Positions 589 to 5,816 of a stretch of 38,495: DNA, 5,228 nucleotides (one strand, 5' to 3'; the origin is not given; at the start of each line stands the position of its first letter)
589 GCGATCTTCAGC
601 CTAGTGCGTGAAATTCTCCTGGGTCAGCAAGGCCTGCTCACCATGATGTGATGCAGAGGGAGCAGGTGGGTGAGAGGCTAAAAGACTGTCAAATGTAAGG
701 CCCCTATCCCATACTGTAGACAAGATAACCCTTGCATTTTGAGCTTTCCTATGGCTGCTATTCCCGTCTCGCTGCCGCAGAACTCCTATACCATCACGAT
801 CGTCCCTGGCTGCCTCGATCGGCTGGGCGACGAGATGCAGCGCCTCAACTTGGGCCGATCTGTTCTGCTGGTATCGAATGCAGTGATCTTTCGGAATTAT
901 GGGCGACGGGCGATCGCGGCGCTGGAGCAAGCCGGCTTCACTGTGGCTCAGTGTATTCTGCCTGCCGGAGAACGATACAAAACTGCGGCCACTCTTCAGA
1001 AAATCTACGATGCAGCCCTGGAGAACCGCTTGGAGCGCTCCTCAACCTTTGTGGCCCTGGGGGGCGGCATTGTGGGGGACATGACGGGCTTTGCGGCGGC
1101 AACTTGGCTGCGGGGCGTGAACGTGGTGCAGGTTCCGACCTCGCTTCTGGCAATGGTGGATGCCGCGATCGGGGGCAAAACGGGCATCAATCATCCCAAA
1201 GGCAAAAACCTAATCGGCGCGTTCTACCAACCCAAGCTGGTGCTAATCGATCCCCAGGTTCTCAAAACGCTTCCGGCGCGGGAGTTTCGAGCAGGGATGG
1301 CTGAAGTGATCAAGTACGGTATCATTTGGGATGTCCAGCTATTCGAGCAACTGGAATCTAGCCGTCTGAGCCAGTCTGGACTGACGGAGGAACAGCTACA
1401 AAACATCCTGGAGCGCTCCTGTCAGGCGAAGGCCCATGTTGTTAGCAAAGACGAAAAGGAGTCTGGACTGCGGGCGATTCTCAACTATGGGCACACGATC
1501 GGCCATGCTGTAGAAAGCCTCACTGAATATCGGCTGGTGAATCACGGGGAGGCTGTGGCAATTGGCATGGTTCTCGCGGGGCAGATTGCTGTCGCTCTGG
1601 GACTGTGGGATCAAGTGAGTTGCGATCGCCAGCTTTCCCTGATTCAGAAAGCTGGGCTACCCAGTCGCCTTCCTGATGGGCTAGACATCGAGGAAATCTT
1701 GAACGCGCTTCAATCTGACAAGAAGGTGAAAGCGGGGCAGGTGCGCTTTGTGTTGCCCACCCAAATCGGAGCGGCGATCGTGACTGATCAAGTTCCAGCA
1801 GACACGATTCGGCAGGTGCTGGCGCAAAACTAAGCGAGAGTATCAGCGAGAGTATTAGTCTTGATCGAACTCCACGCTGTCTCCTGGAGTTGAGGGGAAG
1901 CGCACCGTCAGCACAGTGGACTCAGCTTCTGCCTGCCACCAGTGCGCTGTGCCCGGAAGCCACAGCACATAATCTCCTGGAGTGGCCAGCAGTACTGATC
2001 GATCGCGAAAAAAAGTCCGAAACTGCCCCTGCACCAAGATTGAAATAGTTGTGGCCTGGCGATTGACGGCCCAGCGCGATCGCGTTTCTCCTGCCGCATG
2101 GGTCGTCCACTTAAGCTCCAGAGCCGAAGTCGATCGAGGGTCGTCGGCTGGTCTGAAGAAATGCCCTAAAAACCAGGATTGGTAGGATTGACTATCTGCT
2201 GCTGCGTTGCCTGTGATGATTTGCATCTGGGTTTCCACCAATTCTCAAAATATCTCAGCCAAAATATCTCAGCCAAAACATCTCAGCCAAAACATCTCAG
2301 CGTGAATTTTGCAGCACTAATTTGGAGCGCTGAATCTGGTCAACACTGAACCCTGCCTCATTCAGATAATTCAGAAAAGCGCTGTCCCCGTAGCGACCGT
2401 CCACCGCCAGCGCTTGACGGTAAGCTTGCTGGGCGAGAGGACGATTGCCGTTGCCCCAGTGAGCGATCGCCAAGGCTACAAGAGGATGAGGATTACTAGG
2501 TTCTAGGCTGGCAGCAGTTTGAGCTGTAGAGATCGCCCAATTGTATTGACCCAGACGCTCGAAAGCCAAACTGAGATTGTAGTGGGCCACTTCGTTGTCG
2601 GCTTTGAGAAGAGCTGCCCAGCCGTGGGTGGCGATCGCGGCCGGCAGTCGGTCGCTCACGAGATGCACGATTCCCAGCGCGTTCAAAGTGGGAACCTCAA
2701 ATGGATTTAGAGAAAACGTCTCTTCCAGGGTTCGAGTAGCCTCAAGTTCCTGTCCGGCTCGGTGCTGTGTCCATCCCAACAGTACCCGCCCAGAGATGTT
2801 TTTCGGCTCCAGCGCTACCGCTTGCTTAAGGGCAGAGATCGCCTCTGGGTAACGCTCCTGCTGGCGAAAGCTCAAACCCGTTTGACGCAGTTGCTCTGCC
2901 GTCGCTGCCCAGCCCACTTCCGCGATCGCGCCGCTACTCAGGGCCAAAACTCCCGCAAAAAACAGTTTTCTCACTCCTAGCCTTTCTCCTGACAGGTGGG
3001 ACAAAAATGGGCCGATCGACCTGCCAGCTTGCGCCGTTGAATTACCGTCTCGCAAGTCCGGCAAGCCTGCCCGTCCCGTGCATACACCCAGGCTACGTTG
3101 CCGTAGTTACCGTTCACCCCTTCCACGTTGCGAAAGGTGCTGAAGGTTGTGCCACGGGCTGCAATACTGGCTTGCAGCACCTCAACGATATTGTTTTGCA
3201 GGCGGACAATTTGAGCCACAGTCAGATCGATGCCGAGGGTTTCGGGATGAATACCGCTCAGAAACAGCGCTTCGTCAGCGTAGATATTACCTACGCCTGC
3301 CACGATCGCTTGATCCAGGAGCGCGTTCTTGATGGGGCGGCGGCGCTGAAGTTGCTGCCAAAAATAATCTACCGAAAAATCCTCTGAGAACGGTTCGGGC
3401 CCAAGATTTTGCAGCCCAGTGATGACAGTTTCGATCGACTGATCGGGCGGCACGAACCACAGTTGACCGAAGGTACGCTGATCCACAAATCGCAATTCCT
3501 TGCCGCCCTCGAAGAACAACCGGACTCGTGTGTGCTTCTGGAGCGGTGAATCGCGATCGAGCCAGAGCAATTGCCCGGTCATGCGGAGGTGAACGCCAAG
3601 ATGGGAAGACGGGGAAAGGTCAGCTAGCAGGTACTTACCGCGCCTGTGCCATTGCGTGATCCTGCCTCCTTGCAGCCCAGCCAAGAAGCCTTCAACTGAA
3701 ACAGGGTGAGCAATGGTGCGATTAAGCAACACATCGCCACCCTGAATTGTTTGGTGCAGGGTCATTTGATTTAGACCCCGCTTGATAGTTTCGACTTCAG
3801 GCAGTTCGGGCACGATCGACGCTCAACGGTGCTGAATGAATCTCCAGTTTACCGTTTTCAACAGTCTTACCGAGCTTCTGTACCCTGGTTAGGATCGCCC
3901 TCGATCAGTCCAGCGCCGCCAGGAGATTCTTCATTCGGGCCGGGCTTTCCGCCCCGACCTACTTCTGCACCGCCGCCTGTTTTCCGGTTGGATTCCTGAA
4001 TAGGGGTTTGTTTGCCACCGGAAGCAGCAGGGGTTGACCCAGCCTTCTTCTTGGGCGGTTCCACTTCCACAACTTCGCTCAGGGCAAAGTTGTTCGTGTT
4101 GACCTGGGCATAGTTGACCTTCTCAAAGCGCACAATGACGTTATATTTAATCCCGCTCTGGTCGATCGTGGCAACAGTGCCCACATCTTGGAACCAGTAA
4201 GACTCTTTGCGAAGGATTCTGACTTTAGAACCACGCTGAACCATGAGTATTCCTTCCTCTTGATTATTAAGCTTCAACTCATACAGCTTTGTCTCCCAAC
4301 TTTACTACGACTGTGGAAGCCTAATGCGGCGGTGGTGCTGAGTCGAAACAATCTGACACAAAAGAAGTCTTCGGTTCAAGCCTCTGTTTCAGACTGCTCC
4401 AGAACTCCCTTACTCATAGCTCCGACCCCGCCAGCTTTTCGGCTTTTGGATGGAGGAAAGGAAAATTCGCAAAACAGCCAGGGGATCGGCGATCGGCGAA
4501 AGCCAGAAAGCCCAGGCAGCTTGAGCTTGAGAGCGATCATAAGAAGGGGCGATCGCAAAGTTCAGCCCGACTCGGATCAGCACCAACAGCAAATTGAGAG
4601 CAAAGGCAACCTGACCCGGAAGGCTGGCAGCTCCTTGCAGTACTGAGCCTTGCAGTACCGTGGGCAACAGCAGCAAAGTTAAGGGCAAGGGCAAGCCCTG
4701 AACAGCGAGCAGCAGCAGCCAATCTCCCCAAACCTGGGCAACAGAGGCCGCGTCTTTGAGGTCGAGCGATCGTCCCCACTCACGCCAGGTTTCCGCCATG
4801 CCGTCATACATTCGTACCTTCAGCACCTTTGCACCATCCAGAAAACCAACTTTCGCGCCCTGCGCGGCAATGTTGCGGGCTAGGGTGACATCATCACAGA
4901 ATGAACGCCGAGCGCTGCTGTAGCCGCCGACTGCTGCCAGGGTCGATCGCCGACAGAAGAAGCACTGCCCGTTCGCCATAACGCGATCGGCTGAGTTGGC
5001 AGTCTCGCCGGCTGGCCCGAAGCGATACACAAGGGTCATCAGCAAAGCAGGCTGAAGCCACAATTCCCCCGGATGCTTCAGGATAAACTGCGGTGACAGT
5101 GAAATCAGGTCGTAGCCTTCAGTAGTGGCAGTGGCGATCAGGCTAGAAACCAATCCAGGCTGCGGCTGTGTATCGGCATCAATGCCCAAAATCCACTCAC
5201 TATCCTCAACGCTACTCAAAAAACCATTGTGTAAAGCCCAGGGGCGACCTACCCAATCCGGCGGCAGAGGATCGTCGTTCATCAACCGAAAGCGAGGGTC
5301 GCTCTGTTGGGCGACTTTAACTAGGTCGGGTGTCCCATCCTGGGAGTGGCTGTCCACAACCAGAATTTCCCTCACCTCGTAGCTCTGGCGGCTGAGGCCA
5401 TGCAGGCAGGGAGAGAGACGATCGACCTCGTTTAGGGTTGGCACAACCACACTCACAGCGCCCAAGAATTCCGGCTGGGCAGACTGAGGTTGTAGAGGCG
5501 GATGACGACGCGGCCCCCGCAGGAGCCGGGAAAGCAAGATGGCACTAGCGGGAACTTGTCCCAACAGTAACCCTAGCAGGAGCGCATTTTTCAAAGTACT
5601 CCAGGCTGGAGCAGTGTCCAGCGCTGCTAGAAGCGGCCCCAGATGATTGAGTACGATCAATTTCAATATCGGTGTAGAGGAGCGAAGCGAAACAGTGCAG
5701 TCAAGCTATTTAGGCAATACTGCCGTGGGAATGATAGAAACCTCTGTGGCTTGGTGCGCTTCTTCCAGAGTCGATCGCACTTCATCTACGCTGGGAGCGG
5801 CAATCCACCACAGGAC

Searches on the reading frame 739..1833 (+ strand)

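Call 57: search_protein_families(library=pfam, proteins=[window:739-1833:+], max_evalue=0.00001)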
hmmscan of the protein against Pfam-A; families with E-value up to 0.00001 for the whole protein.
window:739-1833:+ (364 aa): 4 families
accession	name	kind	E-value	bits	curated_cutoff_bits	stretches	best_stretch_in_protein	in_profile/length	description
PF01761.26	DHQ_synthase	-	4.8e-50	168.5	24.2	1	72-184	2-114/115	3-dehydroquinate synthase N-terminal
PF24621.2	DHQS_C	-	5.3e-50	169.6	27.6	1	186-330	1-144/144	3-dehydroquinate synthase C-terminal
PF13685.12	Fe-ADH_2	-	6e-08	33.3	28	1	21-175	2-145/149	Iron-containing alcohol dehydrogenase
PF00465.25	Fe-ADH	-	6.3e-06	26.3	31.3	0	21-134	6-129/168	Iron-containing alcohol dehydrogenase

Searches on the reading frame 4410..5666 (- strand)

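Call 57: search_protein_families(library=pfam, proteins=[window:4410-5666:-], max_evalue=0.00001)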
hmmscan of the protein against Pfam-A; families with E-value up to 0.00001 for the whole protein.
window:4410-5666:- (418 aa): 4 families
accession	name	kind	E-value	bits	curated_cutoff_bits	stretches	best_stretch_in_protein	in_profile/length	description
PF00535.33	Glycos_transf_2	-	6.7e-20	72.1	23.3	1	72-230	1-151/168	Glycosyl transferase family 2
PF13641.12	Glyco_tranf_2_3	-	1.9e-12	48.2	27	1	71-281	3-209/230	Glycosyltransferase like family 2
PF13506.12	Glyco_transf_21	-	1.8e-09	37.7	21.7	1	156-279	31-150/174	Glycosyl transferase family 21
PF13632.12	Glyco_trans_2_3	-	1.8e-08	34.9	27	1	158-358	1-186/198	Glycosyl transferase family group 2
